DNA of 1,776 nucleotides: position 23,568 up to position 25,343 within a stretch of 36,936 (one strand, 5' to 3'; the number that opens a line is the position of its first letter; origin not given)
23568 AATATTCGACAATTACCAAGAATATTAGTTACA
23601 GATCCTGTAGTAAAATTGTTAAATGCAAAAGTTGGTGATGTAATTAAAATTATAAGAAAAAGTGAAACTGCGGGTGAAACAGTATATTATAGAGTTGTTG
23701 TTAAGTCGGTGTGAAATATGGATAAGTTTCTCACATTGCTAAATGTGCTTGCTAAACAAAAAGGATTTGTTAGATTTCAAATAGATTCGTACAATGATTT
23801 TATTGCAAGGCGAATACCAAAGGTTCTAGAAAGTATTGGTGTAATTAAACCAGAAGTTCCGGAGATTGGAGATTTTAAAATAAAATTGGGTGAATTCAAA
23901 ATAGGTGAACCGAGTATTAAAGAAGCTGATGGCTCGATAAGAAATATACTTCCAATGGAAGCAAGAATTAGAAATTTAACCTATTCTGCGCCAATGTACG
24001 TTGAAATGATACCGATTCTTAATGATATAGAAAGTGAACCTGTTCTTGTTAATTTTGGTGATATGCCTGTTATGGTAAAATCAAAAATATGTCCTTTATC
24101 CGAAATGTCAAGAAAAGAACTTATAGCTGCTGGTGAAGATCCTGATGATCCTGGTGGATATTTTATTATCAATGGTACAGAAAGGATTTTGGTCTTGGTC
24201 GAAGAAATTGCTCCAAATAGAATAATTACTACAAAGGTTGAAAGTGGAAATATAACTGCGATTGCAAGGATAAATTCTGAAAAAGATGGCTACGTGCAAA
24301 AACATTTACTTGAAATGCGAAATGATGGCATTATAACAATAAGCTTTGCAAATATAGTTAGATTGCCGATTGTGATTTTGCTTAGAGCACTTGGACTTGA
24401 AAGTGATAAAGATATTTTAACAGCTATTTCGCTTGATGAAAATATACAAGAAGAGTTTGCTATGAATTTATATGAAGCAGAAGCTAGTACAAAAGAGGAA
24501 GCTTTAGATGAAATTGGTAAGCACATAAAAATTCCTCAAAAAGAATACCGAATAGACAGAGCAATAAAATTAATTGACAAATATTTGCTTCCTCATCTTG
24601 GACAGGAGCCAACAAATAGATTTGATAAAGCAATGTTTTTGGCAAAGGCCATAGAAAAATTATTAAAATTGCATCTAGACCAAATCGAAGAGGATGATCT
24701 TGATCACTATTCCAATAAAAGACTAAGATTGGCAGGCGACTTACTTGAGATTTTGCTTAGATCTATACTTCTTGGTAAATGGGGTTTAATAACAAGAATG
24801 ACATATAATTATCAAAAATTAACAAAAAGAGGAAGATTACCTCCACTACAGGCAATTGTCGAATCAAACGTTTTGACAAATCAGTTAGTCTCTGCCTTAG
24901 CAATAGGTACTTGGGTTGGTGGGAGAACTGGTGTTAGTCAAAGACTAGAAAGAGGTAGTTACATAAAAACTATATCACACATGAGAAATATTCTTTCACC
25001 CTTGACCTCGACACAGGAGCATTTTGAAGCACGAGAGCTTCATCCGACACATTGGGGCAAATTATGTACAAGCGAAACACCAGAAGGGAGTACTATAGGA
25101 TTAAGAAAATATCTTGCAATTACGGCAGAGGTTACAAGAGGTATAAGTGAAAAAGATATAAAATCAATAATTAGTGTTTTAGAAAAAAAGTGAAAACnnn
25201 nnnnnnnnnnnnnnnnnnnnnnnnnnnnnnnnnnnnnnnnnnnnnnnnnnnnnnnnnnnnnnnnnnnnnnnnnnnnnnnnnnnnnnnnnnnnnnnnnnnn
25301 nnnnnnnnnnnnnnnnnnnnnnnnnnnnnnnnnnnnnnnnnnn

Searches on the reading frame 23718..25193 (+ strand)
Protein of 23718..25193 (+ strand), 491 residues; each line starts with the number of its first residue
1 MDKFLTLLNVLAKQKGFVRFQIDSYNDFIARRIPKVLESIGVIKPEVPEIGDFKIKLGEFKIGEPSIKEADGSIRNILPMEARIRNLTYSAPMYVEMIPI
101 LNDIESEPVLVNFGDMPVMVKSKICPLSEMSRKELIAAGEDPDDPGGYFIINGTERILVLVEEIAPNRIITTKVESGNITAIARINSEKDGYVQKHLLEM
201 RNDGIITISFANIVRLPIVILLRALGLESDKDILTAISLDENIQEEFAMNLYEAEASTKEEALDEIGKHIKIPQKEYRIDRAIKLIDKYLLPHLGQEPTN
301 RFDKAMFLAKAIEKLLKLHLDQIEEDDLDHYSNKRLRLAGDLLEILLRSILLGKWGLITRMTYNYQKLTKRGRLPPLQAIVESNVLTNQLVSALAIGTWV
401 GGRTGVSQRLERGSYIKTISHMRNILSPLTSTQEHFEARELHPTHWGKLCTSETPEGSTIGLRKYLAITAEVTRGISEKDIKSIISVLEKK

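Call 5: search_protein_families(library=pfam, proteins=[window:23718-25193:+])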
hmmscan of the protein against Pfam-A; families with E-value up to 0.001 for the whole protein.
window:23718-25193:+ (491 aa): 3 families
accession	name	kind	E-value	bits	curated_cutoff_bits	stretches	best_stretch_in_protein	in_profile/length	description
PF04563.20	RNA_pol_Rpb2_1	-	2.2e-44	151.9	28.2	1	17-384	2-199/203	RNA polymerase beta subunit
PF04561.19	RNA_pol_Rpb2_2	-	2.9e-28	99.3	21.7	1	166-337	2-190/190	RNA polymerase Rpb2, domain 2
PF04565.21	RNA_pol_Rpb2_3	-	2.2e-20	73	21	1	409-472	2-68/68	RNA polymerase Rpb2, domain 3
